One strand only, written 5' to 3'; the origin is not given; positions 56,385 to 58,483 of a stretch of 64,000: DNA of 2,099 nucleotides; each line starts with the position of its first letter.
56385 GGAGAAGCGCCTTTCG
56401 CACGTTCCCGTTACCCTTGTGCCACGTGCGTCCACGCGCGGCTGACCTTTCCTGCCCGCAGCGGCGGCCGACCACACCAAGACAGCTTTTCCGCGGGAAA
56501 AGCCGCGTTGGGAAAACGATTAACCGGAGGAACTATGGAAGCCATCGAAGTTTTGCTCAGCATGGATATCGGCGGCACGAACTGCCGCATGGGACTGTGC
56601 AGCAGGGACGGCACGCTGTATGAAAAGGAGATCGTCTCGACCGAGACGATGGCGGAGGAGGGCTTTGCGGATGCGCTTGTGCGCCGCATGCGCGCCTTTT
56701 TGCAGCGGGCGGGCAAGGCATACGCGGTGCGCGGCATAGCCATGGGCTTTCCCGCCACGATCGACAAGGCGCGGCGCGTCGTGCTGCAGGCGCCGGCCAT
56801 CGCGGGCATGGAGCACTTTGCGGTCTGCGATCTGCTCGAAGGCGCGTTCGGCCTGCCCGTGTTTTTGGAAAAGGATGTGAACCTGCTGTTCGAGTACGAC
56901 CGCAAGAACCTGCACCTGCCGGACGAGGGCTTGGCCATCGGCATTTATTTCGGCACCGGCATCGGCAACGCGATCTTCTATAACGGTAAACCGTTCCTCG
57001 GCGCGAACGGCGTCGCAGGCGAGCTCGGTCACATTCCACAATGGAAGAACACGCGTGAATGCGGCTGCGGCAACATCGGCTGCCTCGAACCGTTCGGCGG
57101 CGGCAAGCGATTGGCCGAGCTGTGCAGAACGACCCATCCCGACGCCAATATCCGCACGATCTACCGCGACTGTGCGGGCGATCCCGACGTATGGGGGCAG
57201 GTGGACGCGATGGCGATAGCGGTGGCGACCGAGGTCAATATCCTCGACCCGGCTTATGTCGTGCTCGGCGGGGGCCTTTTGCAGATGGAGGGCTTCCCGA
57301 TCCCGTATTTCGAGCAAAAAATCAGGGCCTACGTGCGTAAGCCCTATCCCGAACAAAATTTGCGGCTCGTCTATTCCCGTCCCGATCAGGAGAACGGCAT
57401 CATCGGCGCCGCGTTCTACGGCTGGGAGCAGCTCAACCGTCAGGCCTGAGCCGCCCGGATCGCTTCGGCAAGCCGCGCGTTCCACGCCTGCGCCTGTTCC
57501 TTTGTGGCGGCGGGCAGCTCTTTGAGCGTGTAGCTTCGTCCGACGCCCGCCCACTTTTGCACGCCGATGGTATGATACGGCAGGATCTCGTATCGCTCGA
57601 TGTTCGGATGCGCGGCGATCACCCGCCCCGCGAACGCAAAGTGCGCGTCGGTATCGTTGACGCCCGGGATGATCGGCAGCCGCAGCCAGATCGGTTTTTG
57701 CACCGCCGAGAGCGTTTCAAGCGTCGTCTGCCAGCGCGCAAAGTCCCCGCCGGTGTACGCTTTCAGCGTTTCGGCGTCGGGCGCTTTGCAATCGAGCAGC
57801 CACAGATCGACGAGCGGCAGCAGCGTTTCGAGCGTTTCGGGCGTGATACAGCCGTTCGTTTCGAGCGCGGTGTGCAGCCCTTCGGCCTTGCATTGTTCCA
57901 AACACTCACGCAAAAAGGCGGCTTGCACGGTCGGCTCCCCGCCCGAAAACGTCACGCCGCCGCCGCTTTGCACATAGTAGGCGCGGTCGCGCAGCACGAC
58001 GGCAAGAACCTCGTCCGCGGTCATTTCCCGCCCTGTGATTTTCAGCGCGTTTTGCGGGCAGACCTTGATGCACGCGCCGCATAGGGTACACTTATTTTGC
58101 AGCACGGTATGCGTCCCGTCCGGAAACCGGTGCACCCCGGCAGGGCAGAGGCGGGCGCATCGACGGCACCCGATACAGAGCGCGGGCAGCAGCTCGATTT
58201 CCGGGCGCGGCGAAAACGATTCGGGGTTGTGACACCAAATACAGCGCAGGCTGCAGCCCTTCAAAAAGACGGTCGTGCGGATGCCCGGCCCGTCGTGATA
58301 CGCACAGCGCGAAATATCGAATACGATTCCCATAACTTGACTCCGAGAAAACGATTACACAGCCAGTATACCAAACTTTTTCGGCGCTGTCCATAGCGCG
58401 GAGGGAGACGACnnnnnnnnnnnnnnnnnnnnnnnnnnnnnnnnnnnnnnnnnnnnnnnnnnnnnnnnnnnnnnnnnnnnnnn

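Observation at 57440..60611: Orphan short glycyl-radical enzyme with a divergent ferredoxin-type activase, embedded in a sugar-utilisation locus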

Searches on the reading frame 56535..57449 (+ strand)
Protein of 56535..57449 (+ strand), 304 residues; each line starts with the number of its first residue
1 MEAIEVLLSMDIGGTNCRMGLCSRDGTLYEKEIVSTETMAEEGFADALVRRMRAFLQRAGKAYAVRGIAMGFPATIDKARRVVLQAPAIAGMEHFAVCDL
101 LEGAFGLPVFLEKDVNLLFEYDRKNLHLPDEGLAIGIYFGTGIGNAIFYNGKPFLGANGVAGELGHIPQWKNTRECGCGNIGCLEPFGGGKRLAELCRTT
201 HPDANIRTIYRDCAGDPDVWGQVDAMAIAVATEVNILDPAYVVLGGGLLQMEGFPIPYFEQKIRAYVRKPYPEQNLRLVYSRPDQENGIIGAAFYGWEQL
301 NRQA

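Call 19: search_protein_families(library=pfam, proteins=[window:56535-57449:+], max_evalue=0.00001)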
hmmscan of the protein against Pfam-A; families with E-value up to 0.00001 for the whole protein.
window:56535-57449:+ (304 aa): 1 family
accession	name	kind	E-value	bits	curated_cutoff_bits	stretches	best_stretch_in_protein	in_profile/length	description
PF00480.26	ROK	-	1.2e-47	163.3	22.9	1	8-294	2-289/294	ROK family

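Call 53: search_protein_families(library=ncbifam, proteins=[window:56535-57449:+], max_evalue=0.001)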
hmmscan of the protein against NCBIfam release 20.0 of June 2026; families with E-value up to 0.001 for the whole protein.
window:56535-57449:+ (304 aa): 11 families
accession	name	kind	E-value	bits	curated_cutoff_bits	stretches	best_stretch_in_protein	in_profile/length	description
NF007251.0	PRK09698.1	equivalog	5.7e-89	298.4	253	1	5-302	6-302/304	allose kinase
TIGR00744.1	ROK_glcA_fam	subfamily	3.6e-28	98.7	260.35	1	9-204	2-197/318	ROK family glucokinase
NF003461.0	PRK05082.1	subfamily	6.1e-23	81.6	283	1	7-296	3-286/291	N-acetylmannosamine kinase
NF009835.0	PRK13310.1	equivalog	6.8e-22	78.2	380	1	9-252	4-259/303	N-acetylglucosamine kinase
NF047821.1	NactlManKinNanK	equivalog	1.1e-20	74.4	450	1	7-295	3-285/288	N-acetylmannosamine kinase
NF047937.1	TransRegNagC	equivalog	4.5e-19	68.9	650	1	8-187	82-261/399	DNA-binding transcriptional regulator NagC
NF042998.1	bglucokin_BglK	equivalog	2.5e-18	66.4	550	1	9-256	5-251/291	beta-glucoside kinase BglK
NF007108.0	PRK09557.1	equivalog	2.6e-15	56.5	443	1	9-294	5-298/303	fructokinase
NF049930.1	TransRegMlc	equivalog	4.9e-15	55.7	530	1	8-198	88-278/405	sugar metabolism global transcriptional regulator Mlc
NF045551.1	GK_Pyrobac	equivalog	7.2e-14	51.8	500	1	7-248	2-235/294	ATP-dependent glucokinase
NF009836.0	PRK13311.1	equivalog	4.8e-05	22.7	551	1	10-226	5-229/256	N-acetyl-D-glucosamine kinase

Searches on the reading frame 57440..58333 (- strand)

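Call 3: search_protein_families(library=pfam, proteins=[window:57440-58333:-])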
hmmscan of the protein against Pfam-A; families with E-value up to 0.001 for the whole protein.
window:57440-58333:- (297 aa): 11 families
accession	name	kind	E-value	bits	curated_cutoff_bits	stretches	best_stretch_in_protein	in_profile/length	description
PF04055.27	Radical_SAM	-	7.5e-20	72.2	29.5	1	92-229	14-158/166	Radical SAM superfamily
PF00037.32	Fer4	-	7.3e-13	48.2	21.1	2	77-98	3-24/24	4Fe-4S binding domain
PF13353.11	Fer4_12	-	2.2e-11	44.7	22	1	14-177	2-111/137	4Fe-4S single cluster domain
PF12838.12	Fer4_7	-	1.2e-10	42.1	27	2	53-96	2-52/52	4Fe-4S dicluster domain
PF13237.11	Fer4_10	-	9.4e-10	38.7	25.5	2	49-93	5-53/53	4Fe-4S dicluster domain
PF13187.11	Fer4_9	-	8.3e-09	35.8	27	1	53-96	2-51/52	4Fe-4S dicluster domain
PF12837.12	Fer4_6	-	1.8e-08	34.4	25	2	79-96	6-23/24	4Fe-4S binding domain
PF14697.11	Fer4_21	-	2e-07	31.5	35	1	52-98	7-58/59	4Fe-4S dicluster domain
PF13484.11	Fer4_16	-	1.5e-06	29.3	30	1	81-106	1-26/66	4Fe-4S double cluster binding domain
PF12797.12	Fer4_2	-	1.4e-05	25.2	24.5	1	79-93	7-21/22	4Fe-4S binding domain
PF12800.12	Fer4_4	-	3.3e-05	24.3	24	0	80-94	2-16/17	4Fe-4S binding domain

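Call 4: search_protein_families(library=ncbifam, proteins=[window:57440-58333:-])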
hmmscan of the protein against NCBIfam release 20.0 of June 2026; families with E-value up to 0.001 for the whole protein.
window:57440-58333:- (297 aa): 65 families (the best 25 are shown)
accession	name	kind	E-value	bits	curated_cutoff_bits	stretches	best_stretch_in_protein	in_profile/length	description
TIGR02494.1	PFLE_PFLC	subfamily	1.5e-93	313.3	174.35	1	4-289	1-290/293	glycyl-radical enzyme activating protein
NF043069.1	T4HPD_activ_SAM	equivalog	2.1e-82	276.9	425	1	2-285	2-285/299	trans-4-hydroxy-L-proline dehydratase activase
NF048010.1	SfplDhtActHpsHDes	equivalog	3.9e-75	252.4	430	1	2-282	6-292/298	(2S)-3-sulfopropanediol dehydratase activating enzyme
TIGR04395.1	cutC_activ_rSAM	equivalog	3.9e-71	239.9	360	1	4-281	7-290/309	choline TMA-lyase-activating enzyme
NF033719.1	ind_deCO2_activ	equivalog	4.5e-71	239.6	425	1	2-278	1-283/302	indoleacetate decarboxylase activase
NF048008.1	SfplDhtActHpfHKleb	equivalog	1.7e-67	227.9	500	1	3-277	1-282/308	(2S)-3-sulfopropanediol dehydratase activating enzyme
NF033717.2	HPDL_rSAM_activ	equivalog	4.7e-64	216.6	420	1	2-280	4-288/311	4-hydroxyphenylacetate decarboxylase activase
TIGR02493.1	PFLA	equivalog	1.9e-63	214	231.75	2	96-285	37-229/235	pyruvate formate-lyase-activating protein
TIGR04003.1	rSAM_BssD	equivalog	7.8e-60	202.7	496.45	1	3-271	2-277/314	[benzylsuccinate synthase]-activating enzyme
TIGR04041.1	activase_YjjW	hypoth_equivalog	6.6e-49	166.8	250.2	1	6-274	6-259/276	YjjW family glycine radical enzyme activase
NF007483.0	PRK10076.1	equivalog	1.2e-46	159.2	326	2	80-285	71-278/292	[formate-C-acetyltransferase]-activating enzyme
NF008356.0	PRK11145.1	equivalog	8.3e-44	149.7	375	2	100-283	47-232/246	pyruvate formate lyase 1-activating protein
TIGR02495.1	NrdG2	equivalog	7e-21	74.4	131.15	2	98-235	40-177/193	anaerobic ribonucleoside-triphosphate reductase activating protein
NF040864.1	HgcB_ferredoxin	equivalog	2.3e-11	43.4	99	1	47-118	10-82/93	mercury methylation ferredoxin HgcB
NF038196.1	ferrodoxin_EFR1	subfamily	1.2e-10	41.8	75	1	52-100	185-232/242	EFR1 family ferrodoxin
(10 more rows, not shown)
